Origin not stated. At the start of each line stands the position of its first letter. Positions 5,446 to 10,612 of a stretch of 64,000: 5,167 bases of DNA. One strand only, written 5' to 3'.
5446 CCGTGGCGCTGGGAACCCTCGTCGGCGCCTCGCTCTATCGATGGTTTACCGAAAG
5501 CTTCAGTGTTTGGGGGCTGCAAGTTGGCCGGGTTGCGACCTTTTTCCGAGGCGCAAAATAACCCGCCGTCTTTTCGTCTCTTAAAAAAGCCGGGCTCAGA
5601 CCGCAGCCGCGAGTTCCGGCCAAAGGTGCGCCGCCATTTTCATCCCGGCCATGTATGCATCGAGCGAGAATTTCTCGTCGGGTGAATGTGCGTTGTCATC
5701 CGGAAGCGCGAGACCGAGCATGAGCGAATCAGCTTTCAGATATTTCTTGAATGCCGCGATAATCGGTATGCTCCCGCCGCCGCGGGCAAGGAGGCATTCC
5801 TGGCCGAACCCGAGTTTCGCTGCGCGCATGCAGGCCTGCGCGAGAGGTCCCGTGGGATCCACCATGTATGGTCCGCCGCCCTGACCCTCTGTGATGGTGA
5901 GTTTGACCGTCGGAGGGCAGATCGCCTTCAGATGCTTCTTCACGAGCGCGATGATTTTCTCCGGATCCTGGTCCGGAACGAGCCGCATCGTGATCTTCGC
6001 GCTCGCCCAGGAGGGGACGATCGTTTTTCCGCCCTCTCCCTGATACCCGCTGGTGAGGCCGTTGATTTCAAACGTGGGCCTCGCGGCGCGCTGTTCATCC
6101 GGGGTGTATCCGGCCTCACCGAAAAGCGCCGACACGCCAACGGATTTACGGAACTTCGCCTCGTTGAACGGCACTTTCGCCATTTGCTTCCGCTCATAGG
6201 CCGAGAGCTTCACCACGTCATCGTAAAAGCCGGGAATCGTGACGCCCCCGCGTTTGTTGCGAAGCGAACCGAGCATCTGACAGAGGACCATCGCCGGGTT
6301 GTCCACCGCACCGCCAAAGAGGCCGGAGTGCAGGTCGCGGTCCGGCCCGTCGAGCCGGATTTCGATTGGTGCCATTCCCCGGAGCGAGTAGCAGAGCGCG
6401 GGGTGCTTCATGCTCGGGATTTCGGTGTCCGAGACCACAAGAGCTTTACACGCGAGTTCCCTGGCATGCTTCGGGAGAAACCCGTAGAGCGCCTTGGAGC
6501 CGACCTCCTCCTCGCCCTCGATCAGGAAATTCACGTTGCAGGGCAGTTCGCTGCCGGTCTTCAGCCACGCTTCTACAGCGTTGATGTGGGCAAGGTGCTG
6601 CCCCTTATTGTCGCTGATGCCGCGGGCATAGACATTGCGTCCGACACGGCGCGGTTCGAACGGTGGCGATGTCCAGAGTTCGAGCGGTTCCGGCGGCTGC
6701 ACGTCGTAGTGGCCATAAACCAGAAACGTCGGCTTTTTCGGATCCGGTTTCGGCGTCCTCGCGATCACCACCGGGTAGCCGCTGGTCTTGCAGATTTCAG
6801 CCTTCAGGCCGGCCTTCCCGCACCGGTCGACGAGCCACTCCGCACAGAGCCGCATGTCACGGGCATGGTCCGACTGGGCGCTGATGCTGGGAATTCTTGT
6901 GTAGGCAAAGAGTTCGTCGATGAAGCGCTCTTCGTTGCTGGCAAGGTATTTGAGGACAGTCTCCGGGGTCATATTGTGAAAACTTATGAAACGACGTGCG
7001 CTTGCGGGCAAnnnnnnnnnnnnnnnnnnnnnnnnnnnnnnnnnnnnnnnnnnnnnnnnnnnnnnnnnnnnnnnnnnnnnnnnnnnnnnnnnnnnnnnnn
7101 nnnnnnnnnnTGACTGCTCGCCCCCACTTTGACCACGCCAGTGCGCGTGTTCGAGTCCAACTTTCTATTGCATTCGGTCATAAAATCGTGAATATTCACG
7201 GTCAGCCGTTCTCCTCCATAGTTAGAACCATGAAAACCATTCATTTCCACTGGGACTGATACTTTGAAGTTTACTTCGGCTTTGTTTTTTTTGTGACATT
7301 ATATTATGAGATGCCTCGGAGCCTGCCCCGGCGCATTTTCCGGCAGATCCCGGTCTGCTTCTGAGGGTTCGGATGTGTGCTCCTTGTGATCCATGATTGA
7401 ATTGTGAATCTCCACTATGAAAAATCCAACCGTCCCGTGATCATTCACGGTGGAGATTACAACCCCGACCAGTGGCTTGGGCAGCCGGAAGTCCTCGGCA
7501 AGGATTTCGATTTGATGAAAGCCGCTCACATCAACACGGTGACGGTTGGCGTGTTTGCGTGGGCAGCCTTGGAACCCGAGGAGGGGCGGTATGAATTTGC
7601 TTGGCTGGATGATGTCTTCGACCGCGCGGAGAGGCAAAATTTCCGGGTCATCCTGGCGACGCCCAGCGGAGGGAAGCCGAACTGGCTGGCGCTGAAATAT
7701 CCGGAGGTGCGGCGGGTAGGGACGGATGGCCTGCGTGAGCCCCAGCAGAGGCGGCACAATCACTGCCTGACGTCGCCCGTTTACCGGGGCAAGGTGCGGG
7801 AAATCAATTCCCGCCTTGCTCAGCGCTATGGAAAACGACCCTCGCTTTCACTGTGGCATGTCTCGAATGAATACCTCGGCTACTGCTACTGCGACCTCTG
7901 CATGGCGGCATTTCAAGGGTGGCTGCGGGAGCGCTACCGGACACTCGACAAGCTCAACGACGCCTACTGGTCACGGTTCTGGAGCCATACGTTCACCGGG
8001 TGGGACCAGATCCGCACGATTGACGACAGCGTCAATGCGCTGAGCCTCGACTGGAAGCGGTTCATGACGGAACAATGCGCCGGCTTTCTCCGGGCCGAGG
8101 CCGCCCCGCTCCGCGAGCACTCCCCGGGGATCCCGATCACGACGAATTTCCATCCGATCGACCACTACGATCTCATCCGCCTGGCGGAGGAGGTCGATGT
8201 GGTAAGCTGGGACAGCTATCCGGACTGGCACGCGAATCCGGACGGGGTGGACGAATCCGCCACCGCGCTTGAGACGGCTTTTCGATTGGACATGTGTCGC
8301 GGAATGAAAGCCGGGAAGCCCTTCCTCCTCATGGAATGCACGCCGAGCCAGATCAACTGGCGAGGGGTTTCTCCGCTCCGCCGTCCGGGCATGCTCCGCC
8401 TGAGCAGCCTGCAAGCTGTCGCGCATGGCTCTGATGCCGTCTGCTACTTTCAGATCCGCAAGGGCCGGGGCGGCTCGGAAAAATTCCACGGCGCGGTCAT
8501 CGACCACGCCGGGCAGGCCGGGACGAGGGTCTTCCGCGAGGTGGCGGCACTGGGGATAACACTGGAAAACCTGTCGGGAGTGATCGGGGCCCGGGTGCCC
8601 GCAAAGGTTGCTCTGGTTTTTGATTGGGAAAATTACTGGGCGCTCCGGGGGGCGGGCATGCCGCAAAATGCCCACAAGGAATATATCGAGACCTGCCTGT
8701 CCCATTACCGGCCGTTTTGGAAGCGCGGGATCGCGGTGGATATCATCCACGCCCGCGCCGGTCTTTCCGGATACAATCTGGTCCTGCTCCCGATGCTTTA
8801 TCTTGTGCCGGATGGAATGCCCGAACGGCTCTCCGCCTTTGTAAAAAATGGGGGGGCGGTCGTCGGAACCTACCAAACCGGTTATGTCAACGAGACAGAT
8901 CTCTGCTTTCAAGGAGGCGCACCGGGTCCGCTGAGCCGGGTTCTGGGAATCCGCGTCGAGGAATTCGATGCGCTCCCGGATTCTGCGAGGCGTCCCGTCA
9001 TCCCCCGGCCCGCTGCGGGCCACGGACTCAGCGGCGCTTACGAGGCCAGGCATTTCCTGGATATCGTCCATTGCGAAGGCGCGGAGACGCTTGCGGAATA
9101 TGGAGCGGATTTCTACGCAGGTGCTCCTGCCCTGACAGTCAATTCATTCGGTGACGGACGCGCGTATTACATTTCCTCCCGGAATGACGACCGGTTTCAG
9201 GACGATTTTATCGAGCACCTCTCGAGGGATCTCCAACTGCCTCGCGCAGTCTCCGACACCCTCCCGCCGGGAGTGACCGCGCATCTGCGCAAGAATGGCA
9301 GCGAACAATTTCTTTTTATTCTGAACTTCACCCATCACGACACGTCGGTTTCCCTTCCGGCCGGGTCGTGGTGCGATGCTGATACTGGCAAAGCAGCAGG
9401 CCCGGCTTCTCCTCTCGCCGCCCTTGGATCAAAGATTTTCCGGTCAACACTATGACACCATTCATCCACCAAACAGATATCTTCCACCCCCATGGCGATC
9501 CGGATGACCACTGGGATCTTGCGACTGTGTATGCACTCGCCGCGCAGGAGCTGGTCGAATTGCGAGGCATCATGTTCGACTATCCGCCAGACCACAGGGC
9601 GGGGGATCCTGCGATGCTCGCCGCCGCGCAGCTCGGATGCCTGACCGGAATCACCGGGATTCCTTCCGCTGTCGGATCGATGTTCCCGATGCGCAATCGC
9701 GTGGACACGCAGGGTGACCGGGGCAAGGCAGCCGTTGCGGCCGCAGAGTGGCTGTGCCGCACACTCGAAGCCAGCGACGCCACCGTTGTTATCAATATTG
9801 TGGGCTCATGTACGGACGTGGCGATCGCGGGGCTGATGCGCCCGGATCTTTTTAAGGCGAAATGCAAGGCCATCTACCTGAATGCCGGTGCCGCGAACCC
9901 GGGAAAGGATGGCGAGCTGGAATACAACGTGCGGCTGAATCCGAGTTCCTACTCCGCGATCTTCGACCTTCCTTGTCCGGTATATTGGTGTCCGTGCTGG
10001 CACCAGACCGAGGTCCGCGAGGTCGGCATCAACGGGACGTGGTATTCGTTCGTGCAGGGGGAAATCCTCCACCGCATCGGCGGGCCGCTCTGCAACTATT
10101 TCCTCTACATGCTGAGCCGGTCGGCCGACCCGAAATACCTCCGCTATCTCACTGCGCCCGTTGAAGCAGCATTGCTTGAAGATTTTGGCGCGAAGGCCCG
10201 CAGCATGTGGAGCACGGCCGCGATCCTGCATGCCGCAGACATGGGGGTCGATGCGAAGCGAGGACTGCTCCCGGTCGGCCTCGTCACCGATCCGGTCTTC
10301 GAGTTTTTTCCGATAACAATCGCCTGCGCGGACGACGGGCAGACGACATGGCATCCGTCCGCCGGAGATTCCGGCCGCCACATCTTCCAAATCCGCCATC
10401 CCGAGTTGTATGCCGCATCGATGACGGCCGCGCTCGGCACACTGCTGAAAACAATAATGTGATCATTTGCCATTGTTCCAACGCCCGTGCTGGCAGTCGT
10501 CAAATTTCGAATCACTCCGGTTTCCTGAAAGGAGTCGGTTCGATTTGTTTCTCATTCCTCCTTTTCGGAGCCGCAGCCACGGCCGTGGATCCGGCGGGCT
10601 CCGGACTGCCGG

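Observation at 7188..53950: Recurrent 12-bp palindrome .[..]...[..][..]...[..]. marks at least nine promoter-proximal intergenic sites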

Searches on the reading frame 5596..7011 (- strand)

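Call 6: search_protein_families(library=pfam, proteins=[window:5596-7011:-], max_evalue=0.001)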
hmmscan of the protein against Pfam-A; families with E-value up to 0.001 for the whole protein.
window:5596-7011:- (471 aa): 2 families
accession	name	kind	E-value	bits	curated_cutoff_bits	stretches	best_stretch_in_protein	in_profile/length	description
PF01546.33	Peptidase_M20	-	2.1e-27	96.8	24.6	1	97-464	1-204/206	Peptidase family M20/M25/M40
PF07687.19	M20_dimer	-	5.4e-15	55.7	21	1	210-367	3-105/107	Peptidase dimerisation domain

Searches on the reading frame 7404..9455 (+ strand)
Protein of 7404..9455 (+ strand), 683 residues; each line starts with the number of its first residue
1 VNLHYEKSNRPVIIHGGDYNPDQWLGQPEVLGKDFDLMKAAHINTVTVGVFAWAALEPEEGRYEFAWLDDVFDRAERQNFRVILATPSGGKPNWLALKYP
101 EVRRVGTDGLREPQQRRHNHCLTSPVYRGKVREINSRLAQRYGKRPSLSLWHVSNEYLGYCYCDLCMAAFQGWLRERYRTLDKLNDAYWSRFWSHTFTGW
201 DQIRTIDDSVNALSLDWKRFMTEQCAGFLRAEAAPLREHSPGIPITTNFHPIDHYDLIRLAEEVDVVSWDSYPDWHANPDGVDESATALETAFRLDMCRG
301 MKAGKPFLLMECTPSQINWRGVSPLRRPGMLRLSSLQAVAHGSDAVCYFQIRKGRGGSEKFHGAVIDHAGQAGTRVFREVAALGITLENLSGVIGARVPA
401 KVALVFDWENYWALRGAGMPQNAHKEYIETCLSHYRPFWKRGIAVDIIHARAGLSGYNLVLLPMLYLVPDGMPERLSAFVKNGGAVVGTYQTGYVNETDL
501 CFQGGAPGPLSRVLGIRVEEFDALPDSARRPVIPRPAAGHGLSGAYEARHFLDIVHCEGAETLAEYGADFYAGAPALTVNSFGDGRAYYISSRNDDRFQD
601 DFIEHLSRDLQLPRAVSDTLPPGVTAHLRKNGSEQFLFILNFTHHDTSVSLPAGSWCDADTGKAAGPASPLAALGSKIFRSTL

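Call 6: search_protein_families(library=pfam, proteins=[window:7404-9455:+], max_evalue=0.001)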
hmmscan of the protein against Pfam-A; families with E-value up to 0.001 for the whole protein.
window:7404-9455:+ (683 aa): 3 families
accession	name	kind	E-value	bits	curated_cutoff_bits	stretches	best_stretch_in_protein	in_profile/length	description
PF02449.21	Glyco_hydro_42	-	1.5e-136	456.1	21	1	18-389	1-375/376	Beta-galactosidase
PF08532.16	Glyco_hydro_42M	-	1.1e-66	224.7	25.8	1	400-612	1-206/207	Beta-galactosidase trimerisation domain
PF08533.16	Glyco_hydro_42C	-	6.3e-05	23.1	21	1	623-654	1-32/58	Beta-galactosidase C-terminal domain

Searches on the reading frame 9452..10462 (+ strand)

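Call 6: search_protein_families(library=pfam, proteins=[window:9452-10462:+], max_evalue=0.001)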
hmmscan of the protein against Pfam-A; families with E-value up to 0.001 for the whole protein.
window:9452-10462:+ (336 aa): 1 family
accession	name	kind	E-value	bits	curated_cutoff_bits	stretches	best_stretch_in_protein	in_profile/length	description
PF01156.24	IU_nuc_hydro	-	2.5e-08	34.4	34.2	1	23-183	13-187/297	Inosine-uridine preferring nucleoside hydrolase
